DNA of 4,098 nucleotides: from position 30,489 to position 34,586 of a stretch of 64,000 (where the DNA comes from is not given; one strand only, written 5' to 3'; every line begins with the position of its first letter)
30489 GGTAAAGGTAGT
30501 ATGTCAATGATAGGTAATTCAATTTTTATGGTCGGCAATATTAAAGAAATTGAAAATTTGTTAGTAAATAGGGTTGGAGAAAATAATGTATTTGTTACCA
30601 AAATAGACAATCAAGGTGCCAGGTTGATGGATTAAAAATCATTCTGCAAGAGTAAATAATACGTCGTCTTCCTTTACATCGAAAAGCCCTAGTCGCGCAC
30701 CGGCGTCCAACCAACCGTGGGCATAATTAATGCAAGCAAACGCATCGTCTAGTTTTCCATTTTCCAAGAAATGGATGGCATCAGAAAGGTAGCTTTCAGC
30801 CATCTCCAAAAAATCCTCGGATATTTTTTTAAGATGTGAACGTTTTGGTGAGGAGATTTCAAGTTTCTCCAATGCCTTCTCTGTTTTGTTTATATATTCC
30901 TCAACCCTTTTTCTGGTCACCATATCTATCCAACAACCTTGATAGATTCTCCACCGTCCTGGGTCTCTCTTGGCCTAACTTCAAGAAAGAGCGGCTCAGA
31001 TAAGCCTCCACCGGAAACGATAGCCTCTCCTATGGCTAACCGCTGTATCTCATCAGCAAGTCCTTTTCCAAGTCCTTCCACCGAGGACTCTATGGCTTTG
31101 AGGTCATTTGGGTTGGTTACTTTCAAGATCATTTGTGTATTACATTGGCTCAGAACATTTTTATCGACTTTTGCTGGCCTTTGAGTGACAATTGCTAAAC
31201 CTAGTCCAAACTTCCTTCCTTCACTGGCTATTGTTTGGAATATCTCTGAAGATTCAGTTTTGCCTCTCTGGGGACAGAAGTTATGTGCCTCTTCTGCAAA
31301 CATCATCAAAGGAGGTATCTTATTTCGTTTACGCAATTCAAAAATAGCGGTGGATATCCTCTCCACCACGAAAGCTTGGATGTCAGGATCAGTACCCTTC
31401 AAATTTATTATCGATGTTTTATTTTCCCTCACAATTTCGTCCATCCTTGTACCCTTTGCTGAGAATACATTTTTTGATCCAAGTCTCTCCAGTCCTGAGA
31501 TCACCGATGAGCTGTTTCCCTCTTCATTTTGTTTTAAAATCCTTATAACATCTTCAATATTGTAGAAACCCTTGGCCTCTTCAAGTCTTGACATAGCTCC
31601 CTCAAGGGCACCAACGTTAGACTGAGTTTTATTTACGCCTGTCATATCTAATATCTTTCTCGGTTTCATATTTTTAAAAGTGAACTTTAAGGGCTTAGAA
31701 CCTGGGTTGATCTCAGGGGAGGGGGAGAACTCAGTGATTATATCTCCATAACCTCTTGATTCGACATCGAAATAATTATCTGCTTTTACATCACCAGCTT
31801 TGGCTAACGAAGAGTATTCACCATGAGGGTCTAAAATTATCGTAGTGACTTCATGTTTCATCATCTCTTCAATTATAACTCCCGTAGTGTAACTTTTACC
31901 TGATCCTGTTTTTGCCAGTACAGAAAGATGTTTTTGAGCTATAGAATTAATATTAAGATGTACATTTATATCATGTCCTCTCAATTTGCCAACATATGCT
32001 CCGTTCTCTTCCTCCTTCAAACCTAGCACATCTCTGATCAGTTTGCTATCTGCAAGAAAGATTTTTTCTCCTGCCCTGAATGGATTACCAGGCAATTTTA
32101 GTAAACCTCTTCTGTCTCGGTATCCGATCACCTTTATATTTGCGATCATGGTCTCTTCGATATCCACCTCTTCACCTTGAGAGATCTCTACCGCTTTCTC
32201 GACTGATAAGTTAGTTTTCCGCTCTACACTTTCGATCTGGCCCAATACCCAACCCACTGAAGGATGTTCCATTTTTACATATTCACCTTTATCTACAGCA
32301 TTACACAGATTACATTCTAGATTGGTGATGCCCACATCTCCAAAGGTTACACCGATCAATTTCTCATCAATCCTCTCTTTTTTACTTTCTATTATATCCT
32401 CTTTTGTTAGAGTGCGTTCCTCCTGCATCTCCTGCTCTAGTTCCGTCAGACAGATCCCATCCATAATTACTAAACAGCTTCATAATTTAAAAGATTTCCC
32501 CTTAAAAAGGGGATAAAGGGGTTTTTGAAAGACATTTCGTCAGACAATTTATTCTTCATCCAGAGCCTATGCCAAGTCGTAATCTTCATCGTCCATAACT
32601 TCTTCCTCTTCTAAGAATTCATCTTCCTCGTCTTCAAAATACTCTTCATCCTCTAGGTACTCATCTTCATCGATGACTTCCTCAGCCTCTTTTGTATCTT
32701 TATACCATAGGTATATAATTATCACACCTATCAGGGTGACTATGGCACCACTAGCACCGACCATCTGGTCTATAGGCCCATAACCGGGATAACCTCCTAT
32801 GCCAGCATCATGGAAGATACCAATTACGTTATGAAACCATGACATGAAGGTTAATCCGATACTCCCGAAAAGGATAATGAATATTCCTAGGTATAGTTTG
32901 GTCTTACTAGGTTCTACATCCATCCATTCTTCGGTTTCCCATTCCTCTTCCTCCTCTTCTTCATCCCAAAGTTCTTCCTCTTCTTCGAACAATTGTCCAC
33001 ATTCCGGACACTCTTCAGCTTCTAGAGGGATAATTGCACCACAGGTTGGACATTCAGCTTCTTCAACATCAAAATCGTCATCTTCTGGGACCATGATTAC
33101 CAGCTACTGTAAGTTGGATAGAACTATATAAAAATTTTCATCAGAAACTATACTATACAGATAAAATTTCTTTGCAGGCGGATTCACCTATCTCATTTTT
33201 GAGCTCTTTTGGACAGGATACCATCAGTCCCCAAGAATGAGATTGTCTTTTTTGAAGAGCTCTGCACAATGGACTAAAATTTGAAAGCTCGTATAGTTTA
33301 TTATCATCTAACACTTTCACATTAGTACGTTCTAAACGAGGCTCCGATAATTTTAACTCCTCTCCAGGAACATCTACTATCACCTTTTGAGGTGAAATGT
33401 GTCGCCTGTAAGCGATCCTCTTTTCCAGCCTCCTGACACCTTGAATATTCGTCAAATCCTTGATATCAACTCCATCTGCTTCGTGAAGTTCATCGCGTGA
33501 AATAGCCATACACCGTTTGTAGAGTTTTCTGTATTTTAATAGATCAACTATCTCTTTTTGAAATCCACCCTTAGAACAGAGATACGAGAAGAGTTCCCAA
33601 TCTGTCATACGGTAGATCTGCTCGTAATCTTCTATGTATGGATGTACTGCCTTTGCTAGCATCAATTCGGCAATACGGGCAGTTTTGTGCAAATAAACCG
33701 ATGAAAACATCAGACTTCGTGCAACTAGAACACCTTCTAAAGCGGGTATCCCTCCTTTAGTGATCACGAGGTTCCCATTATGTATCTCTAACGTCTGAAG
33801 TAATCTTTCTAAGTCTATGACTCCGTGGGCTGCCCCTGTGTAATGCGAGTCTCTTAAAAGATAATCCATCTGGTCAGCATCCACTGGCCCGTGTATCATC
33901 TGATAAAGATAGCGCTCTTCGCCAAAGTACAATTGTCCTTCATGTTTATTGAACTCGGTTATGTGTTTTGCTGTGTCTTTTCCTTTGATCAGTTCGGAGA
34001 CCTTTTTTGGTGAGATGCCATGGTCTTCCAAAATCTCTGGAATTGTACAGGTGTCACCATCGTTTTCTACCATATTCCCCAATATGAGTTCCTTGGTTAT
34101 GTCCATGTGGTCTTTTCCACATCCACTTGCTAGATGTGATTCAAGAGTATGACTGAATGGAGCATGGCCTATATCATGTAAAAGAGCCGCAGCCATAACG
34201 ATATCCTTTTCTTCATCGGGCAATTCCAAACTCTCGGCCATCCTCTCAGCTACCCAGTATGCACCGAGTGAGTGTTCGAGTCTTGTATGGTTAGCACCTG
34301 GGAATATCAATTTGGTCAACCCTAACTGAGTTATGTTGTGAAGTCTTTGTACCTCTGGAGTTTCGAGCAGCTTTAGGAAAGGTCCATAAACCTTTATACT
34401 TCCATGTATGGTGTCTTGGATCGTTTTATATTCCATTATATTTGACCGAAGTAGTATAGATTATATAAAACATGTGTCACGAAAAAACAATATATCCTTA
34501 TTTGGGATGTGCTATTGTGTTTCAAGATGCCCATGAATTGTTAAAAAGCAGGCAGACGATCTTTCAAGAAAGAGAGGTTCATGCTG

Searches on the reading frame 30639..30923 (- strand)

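Call 42: search_protein_families(library=pfam, proteins=[window:30639-30923:-])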
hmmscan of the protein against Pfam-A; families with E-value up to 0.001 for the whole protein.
window:30639-30923:- (94 aa): 1 family
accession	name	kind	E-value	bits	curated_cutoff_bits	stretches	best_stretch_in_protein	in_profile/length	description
PF04010.18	DUF357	-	1.4e-30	105.5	29.4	1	10-81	2-73/73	Protein of unknown function (DUF357)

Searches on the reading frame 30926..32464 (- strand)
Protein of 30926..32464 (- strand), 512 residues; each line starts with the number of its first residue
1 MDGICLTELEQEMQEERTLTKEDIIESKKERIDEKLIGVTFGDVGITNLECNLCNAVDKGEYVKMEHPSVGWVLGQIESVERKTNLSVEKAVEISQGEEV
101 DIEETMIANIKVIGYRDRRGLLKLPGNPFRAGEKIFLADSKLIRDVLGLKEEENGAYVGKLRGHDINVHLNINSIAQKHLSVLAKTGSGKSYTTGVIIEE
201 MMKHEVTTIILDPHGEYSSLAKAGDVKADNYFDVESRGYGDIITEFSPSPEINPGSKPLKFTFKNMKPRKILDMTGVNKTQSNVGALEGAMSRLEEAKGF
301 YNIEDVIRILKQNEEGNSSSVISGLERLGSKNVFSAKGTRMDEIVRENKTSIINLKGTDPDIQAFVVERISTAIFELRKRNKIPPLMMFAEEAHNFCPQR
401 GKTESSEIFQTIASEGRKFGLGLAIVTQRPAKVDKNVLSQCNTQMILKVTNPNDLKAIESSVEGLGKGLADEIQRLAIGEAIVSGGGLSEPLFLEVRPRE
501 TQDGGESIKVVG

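Call 41: find_related_loci(query=window:30926-32464:-, collection=metagenome_contigs, flank=1500)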
Query window:30926-32464:- (512 aa) in metagenome_contigs; peptide patterns used: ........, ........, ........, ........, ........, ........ (x = any residue, [..] = any of these).
274 stretches matched a pattern; 78 encode a relative of the query (tblastn E <= 1e-3); 78 distinct loci.
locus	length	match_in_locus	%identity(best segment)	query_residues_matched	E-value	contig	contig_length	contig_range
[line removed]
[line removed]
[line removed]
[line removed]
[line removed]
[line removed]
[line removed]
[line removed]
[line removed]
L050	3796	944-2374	54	37-511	0e+0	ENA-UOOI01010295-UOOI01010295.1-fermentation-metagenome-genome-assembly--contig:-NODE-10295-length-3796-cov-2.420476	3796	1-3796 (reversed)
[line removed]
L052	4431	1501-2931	54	37-511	1e-172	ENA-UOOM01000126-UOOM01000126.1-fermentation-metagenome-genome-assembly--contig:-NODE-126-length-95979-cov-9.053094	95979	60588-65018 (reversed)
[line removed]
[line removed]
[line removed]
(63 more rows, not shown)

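Call 42: search_protein_families(library=pfam, proteins=[window:30926-32464:-])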
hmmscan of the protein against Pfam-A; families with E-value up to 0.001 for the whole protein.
window:30926-32464:- (512 aa): 4 families
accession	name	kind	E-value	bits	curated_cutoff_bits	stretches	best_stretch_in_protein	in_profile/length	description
PF01935.23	DUF87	-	2.2e-32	113.4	23.2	1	157-373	2-219/220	Helicase HerA, central domain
PF05872.18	HerA_C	-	6.7e-11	42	22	1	384-484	257-362/502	Helicase HerA-like C-terminal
PF09378.16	HAS-barrel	-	2.2e-07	31.3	25.2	1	56-118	22-90/90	HAS barrel domain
PF02534.20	T4SS-DNA_transf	-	0.00023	20.6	20.1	1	152-219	30-84/468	Type IV secretory system Conjugative DNA transfer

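Call 60: find_homologous_proteins(query=window:30926-32464:-, max_evalue=1e-100)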
Query window:30926-32464:- (512 aa): 1998 proteins with E <= 1e-100 among 8000 candidates; the best 120 are listed.
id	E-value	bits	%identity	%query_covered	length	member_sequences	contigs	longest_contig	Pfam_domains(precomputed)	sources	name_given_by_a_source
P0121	0.0e+0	1119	100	100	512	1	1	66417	PF01935.24,PF09378.17,PF05872.19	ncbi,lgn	-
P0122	3.5e-265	898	79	100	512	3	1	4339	PF01935.24,PF09378.17,PF05872.19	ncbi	-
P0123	4.2e-264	895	78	100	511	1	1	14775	PF01935.24,PF05872.19,PF02534.21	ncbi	-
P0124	1.1e-257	874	77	100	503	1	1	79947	PF01935.24,PF05872.19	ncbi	-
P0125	2.6e-253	859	76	100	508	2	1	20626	PF01935.24,PF05872.19,PF02534.21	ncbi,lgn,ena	-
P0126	1.1e-250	851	75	100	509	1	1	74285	PF01935.24,PF05872.19,PF02534.21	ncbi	ncbi:MAG: ATP-binding protein [Thermoplasmata archaeon]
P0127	1.4e-244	830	71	100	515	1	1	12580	PF01935.24,PF05872.19,PF02534.21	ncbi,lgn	ncbi:MAG: ATP-binding protein [Thermoplasmatota archaeon]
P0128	1.3e-243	827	73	100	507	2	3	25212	PF01935.24,PF05872.19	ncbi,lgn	-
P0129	1.6e-241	820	71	100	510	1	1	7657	PF01935.24,PF05872.19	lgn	-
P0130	1.6e-238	810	71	100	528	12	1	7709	PF01935.24,PF05872.19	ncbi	ncbi:MAG: ATP-binding protein [Candidatus Saliniplasma sp.]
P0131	9.2e-238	808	69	100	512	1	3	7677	PF01935.24,PF05872.19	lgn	-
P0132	1.1e-236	804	70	100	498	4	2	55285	PF01935.24,PF05872.19,PF02534.21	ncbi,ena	-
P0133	6.3e-236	802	69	100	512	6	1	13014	PF01935.24,PF05872.19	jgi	-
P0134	1.6e-235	801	68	100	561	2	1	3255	PF01935.24,PF05872.19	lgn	-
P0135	3.2e-234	796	69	99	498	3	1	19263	PF01935.24,PF05872.19,PF02534.21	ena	-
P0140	1.3e-222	758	67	100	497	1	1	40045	PF01935.24,PF05872.19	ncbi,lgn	-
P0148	9.2e-213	725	63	100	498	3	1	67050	PF01935.24,PF05872.19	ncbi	-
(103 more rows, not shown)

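Call 61: find_encoding_contigs(protein=P0124, flank=700, max_places=1)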
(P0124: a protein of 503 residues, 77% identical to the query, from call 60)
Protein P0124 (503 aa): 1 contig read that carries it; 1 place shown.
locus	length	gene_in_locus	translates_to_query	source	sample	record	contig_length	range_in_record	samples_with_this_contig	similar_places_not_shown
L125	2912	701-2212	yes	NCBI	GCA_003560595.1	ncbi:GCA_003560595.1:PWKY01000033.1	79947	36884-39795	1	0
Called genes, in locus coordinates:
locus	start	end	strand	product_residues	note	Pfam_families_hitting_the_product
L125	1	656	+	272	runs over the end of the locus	PF21088:MS_channel_1st (weak), PF00924:MS_channel_2nd, PF21082:MS_channel_3rd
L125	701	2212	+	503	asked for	PF01935:DUF87, PF05872:HerA_C (weak)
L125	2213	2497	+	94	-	PF04010:DUF357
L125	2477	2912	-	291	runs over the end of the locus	PF00288:GHMP_kinases_N (weak)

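Call 62: find_encoding_contigs(protein=P0126, flank=700, max_places=1)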
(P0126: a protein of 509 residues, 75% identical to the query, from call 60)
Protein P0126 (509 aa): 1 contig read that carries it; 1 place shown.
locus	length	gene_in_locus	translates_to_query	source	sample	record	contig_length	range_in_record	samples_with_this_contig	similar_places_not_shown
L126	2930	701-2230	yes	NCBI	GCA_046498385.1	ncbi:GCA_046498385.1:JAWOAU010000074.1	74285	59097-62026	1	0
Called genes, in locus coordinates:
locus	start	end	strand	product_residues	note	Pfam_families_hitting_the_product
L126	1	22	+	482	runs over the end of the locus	PF19289:PmbA_TldD_3rd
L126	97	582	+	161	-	PF10571:UPF0547 (weak)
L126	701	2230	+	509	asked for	PF02534:T4SS-DNA_transf (weak), PF01935:DUF87, PF05872:HerA_C (weak)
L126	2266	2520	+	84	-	PF04010:DUF357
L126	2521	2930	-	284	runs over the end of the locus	PF00288:GHMP_kinases_N (weak)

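Call 63: find_encoding_contigs(protein=P0128, flank=700, max_places=1)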
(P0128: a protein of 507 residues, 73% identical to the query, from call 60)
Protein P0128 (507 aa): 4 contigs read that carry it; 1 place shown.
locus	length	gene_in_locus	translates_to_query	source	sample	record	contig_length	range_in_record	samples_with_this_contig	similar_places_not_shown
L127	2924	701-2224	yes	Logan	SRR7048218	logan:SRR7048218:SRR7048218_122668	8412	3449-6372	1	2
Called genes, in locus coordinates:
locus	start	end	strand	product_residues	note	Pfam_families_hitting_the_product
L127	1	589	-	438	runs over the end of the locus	PF00092:VWA, PF13519:VWA_2, PF13768:VWA_3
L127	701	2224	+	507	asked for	PF01935:DUF87, PF05872:HerA_C (faint)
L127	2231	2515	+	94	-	PF04010:DUF357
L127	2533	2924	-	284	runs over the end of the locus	PF00288:GHMP_kinases_N (weak)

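Call 64: find_encoding_contigs(protein=P0132, flank=700, max_places=1)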
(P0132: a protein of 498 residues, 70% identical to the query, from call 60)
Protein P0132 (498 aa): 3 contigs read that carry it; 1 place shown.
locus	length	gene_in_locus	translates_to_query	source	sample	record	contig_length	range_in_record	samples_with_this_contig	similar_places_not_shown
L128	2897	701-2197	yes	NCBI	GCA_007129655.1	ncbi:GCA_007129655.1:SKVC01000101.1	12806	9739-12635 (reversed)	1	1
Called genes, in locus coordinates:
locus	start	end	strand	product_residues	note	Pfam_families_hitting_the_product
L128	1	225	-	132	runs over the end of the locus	?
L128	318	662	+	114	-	PF04430:DUF498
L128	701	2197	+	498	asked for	PF02534:T4SS-DNA_transf (faint), PF01935:DUF87, PF05872:HerA_C (faint)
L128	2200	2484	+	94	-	PF04010:DUF357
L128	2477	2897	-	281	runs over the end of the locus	PF00288:GHMP_kinases_N (weak)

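Call 65: find_encoding_contigs(protein=P0140, flank=700, max_places=1)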
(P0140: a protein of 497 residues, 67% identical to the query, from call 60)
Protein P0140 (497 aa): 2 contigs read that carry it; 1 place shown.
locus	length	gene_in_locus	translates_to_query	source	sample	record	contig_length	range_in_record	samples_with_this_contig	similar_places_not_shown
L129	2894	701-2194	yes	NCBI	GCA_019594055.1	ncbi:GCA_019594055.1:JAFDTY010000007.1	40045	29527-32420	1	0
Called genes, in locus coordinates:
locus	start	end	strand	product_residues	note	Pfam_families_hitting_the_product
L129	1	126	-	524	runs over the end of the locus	PF00939:Na_sulph_symp, PF03600:CitMHS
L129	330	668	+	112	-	PF04430:DUF498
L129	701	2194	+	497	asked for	PF01935:DUF87, PF05872:HerA_C (faint)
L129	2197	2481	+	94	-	PF04010:DUF357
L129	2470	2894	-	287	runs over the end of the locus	PF00288:GHMP_kinases_N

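Call 66: find_encoding_contigs(protein=P0148, flank=700, max_places=1)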
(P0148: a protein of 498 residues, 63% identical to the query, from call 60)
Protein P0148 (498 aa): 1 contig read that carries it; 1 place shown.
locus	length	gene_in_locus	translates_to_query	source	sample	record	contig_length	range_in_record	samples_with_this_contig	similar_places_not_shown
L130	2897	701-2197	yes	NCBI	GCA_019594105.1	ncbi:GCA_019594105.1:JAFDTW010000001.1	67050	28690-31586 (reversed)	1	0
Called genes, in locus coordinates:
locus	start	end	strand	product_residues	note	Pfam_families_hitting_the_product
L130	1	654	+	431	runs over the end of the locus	PF01966:HD, PF19276:HD_assoc_2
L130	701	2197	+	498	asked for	PF01935:DUF87, PF05872:HerA_C (faint)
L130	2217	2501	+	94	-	PF04010:DUF357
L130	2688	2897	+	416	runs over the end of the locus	PF17973:bMG10 (faint), PF01882:DUF58 (weak)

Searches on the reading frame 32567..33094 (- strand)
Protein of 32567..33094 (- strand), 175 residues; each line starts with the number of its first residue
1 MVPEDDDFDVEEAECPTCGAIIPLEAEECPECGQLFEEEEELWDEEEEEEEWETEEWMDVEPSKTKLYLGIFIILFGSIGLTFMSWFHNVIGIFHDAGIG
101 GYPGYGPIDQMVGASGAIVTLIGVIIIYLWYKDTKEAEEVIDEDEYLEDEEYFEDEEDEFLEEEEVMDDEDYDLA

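Call 42: search_protein_families(library=pfam, proteins=[window:32567-33094:-])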
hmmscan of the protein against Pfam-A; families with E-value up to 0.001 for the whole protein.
window:32567-33094:- (175 aa): 3 families
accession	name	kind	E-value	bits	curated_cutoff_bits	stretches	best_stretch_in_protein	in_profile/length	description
PF10571.15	UPF0547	-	4.2e-05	24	29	1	14-36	2-24/26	Uncharacterised protein family UPF0547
PF13240.11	Zn_Ribbon_1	-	9.4e-05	22.5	25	1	15-33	2-20/23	zinc-ribbon domain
PF12773.13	DZR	-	0.00069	20.2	27.3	0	12-33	24-45/45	Double zinc ribbon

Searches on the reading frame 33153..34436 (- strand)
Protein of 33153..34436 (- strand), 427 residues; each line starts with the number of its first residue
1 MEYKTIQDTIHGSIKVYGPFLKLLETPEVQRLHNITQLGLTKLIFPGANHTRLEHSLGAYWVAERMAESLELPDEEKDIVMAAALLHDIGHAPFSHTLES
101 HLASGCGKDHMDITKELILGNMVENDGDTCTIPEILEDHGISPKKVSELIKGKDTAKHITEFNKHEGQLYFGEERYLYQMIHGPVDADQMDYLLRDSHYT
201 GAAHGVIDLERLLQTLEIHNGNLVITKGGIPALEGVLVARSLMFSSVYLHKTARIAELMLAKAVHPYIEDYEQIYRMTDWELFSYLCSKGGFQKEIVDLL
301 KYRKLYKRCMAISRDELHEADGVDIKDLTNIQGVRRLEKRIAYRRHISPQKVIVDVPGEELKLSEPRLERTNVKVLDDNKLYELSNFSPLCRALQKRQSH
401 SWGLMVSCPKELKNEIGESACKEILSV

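Call 42: search_protein_families(library=pfam, proteins=[window:33153-34436:-])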
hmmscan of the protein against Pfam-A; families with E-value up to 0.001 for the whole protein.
window:33153-34436:- (427 aa): 2 families
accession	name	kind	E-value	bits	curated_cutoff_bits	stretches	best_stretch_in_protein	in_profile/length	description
PF19276.4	HD_assoc_2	-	4.3e-46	157.6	23.1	1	207-425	1-211/222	HD associated region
PF01966.28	HD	-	8.8e-12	45.8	22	1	52-125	1-73/116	HD domain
